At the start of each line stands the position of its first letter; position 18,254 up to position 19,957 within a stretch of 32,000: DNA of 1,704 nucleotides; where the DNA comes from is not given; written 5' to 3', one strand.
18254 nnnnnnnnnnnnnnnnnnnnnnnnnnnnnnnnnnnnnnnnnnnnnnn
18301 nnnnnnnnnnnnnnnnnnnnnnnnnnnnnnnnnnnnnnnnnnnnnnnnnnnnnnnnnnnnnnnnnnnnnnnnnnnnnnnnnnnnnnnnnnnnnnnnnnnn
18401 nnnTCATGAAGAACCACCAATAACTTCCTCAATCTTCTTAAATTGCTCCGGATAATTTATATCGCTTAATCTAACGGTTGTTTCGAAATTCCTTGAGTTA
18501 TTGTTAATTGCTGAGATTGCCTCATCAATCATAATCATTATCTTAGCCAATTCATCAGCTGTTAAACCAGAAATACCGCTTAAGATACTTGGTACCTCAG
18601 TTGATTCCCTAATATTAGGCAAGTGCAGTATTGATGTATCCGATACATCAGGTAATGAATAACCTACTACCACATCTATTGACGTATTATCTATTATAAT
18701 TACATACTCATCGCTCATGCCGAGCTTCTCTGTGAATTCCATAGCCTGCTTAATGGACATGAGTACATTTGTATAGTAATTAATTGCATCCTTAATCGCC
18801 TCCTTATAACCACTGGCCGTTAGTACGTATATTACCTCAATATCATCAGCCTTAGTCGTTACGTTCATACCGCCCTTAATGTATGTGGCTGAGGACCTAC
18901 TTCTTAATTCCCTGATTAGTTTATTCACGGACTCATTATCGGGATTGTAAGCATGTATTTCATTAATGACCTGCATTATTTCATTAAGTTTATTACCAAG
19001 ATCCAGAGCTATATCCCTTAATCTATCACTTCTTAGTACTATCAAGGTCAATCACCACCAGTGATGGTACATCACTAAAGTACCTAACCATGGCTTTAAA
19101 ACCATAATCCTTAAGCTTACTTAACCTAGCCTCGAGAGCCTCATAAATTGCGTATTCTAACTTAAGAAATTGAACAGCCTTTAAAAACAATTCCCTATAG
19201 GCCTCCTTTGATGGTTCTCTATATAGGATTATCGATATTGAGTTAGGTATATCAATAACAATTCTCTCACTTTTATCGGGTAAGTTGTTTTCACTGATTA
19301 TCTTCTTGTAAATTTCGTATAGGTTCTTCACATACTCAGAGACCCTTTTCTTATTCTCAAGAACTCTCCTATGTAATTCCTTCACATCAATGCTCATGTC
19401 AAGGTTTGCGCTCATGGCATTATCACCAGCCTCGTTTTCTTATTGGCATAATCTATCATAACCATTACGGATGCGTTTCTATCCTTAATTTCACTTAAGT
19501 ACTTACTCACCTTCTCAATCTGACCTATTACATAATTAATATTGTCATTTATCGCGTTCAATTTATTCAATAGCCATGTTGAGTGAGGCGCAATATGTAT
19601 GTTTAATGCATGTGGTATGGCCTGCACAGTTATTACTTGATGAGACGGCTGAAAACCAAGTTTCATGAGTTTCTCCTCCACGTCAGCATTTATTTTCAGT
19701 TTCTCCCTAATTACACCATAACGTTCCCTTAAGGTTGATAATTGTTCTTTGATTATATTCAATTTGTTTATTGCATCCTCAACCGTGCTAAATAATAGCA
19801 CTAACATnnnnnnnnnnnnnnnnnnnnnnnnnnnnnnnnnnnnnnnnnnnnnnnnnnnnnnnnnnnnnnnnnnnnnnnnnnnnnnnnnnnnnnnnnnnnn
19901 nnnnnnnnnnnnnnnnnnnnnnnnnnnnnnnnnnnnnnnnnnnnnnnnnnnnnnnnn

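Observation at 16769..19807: Six neighbouring genes form one previously unrecognised paralogue family (shared N-terminal strand-helix and C-terminal hairpin motifs)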

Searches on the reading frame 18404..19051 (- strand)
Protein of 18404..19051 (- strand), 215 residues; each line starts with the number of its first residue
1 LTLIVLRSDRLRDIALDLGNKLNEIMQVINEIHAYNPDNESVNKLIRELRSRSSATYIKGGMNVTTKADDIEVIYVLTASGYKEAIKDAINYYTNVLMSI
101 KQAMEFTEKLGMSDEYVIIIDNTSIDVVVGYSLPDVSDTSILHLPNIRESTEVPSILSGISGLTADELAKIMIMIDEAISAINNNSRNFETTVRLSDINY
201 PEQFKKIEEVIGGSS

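Call 3: search_protein_families(library=pfam, proteins=[window:18404-19051:-], max_evalue=1)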
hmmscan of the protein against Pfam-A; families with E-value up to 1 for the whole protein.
window:18404-19051:- (215 aa): 2 families
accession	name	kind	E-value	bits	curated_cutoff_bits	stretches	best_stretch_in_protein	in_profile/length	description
PF24127.1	DUF7395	-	0.025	14.9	27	1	92-134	7-48/49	Domain of unknown function (DUF7395)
PF24959.1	FH3_FHOD1-3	-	0.063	13.5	27.4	0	56-91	16-51/136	FHOD1/3 FH3 domain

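Call 44: search_protein_families(library=phrogs, proteins=[window:18404-19051:-], max_evalue=1)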
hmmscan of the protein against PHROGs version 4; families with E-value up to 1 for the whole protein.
window:18404-19051:- (215 aa): 4 families
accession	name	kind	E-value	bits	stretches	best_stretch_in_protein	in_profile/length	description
phrog_32062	-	unknown function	0.06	13.8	1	86-172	147-222/284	-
phrog_20613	-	unknown function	0.15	13.2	1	79-112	44-77/98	-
phrog_8906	-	unknown function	0.23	12.9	1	89-128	41-80/120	-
phrog_19730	-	unknown function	0.85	11.1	0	67-110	7-50/100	-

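Call 45: search_protein_families(library=ncbifam, proteins=[window:18404-19051:-], max_evalue=1)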
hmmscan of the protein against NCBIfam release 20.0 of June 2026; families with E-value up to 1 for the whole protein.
window:18404-19051:- (215 aa): 1 family
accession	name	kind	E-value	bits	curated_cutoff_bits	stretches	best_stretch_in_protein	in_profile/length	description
NF006626.0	PRK09195.1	subfamily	0.027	13.6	384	1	101-183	158-230/284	tagatose-bisphosphate aldolase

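Call 83: search_protein_families(library=padloc, proteins=[window:18404-19051:-], max_evalue=0.1)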
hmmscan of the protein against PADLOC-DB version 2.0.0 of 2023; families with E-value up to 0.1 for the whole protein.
window:18404-19051:- (215 aa): 0 families

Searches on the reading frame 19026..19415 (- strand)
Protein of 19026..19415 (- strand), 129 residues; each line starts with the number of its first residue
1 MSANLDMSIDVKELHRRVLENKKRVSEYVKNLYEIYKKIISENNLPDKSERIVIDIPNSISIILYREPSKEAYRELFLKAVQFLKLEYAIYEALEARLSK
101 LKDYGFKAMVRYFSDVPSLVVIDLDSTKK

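Call 3: search_protein_families(library=pfam, proteins=[window:19026-19415:-], max_evalue=1)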
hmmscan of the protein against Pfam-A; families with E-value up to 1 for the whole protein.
window:19026-19415:- (129 aa): 3 families
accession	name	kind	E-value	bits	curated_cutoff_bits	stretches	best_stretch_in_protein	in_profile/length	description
PF23828.1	DUF7198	-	0.0044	16.9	27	1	21-118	32-134/236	Family of unknown function (DUF7198)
PF03070.21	TENA_THI-4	-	0.012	15.8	22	1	53-94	41-82/210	TENA/THI-4/PQQC family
PF25416.1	GRHL1_C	-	0.22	11.8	27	1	65-103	8-46/90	GRHL1-like, C-terminal domain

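Call 44: search_protein_families(library=phrogs, proteins=[window:19026-19415:-], max_evalue=1)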
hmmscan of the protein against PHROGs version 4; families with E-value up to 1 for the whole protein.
window:19026-19415:- (129 aa): 0 families

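Call 45: search_protein_families(library=ncbifam, proteins=[window:19026-19415:-], max_evalue=1)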
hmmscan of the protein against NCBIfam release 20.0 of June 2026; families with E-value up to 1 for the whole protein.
window:19026-19415:- (129 aa): 0 families

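Call 81: search_protein_families(library=pfam, alignment_id=A3, max_evalue=1)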
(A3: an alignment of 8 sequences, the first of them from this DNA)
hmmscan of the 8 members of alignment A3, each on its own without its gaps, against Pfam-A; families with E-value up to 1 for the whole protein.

A. member 1, seq(129 aa): 3 families
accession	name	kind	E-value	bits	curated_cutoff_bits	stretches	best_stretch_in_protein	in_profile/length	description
PF23828.1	DUF7198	-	0.0044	16.9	27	1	21-118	32-134/236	Family of unknown function (DUF7198)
PF03070.21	TENA_THI-4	-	0.012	15.8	22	1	53-94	41-82/210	TENA/THI-4/PQQC family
PF25416.1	GRHL1_C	-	0.22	11.8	27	1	65-103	8-46/90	GRHL1-like, C-terminal domain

B. families by the number of members that match (of 8 scanned): 7 families
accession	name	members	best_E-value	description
PF23828.1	DUF7198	1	0.0044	Family of unknown function (DUF7198)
PF03070.21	TENA_THI-4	1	0.012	TENA/THI-4/PQQC family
PF03685.18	UPF0147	1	0.017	Uncharacterised protein family (UPF0147)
PF07560.16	DUF1539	1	0.022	Domain of Unknown Function (DUF1539)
PF09247.16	TBP-binding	1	0.15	TATA box-binding protein binding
PF12699.13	phiKZ_IP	1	0.21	phiKZ-like phage internal head proteins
PF25416.1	GRHL1_C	1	0.22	GRHL1-like, C-terminal domain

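Call 82: search_solved_structures(query=A3, max_evalue=10)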
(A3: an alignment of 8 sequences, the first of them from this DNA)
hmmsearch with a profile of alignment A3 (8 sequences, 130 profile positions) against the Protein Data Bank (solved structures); distinct sequences matched with E-value up to 10: 3.
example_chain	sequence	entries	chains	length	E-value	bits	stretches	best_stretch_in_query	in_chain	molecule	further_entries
9wq2_B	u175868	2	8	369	0.12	15.9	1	7-42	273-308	2-methylthioadenine synthetase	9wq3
7suk_NH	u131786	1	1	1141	0.86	13.2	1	8-57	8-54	U3 small nucleolar RNA-associated protein 22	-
4m5d_A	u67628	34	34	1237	0.95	13.1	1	8-57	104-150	U3 small nucleolar RNA-associated protein 22 | Utp22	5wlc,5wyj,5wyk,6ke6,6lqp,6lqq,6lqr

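Call 83: search_protein_families(library=padloc, proteins=[window:19026-19415:-], max_evalue=0.1)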
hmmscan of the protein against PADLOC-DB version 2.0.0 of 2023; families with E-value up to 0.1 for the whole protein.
window:19026-19415:- (129 aa): 0 families

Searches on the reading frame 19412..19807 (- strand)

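Call 3: search_protein_families(library=pfam, proteins=[window:19412-19807:-], max_evalue=1)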
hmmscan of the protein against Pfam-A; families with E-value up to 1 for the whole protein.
window:19412-19807:- (131 aa): 8 families
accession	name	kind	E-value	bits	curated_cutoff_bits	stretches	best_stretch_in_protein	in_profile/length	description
PF14712.11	Snapin_Pallidin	-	0.036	15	29.6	0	81-125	20-62/89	Snapin/Pallidin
PF16088.10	BORCS7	-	0.048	14.3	27.3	0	74-109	63-98/103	BLOC-1-related complex sub-unit 7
PF13949.11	ALIX_LYPXL_bnd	-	0.086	12.5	30.8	1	8-115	134-229/295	ALIX V-shaped domain binding to HIV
PF07187.16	DUF1405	-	0.1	13.1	25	1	52-106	86-140/160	Protein of unknown function (DUF1405)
PF04136.21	COG3_N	-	0.11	12.8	27.9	0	80-114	3-37/147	Conserved oligomeric Golgi complex subunit 3, N-terminal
PF10046.14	BLOC1_2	-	0.12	13.2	33.4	0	77-121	37-81/96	Biogenesis of lysosome-related organelles complex-1 subunit 2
PF01920.25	Prefoldin_2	-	0.16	12.4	27.6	0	11-50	2-41/106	Prefoldin subunit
PF05377.16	FlaC_arch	-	0.39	11.6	27.8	0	81-115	7-41/55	Flagella accessory protein C (FlaC)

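Call 44: search_protein_families(library=phrogs, proteins=[window:19412-19807:-], max_evalue=1)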
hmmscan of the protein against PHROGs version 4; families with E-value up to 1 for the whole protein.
window:19412-19807:- (131 aa): 5 families
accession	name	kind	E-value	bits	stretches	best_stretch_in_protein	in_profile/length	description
phrog_31132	-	unknown function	0.015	16.5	1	79-96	4-21/48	-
phrog_5553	-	unknown function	0.075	14.3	0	77-109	80-112/114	-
phrog_12360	-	unknown function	0.12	13.3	1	79-121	7-50/135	-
phrog_1625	-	moron, auxiliary metabolic gene and host takeover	0.14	13.2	1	27-111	29-100/110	involved in bacteriocin production or immunity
phrog_699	-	unknown function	0.22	12.5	0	82-109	16-43/80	-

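Call 45: search_protein_families(library=ncbifam, proteins=[window:19412-19807:-], max_evalue=1)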
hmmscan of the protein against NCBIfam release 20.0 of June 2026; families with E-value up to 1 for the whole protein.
window:19412-19807:- (131 aa): 2 families
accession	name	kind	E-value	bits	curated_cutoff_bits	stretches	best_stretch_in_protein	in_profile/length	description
NF047515.1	SpiroCoCo_C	equivalog_domain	0.0053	15.9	125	1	81-117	197-233/313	SpiroCoCo family coiled-coil protein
TIGR00293.1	TIGR00293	equivalog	0.018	15.1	53.9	0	80-119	15-55/129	prefoldin subunit alpha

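Call 83: search_protein_families(library=padloc, proteins=[window:19412-19807:-], max_evalue=0.1)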
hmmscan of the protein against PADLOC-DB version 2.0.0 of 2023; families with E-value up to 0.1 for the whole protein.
window:19412-19807:- (131 aa): 2 families
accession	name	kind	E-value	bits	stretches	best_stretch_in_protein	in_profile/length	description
PDLC00787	Cyclase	-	0.0053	14.1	1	14-123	13-123/333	oligonucleotide-cyclase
PDLC03859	LmuB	-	0.01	13.1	1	9-110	376-464/611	-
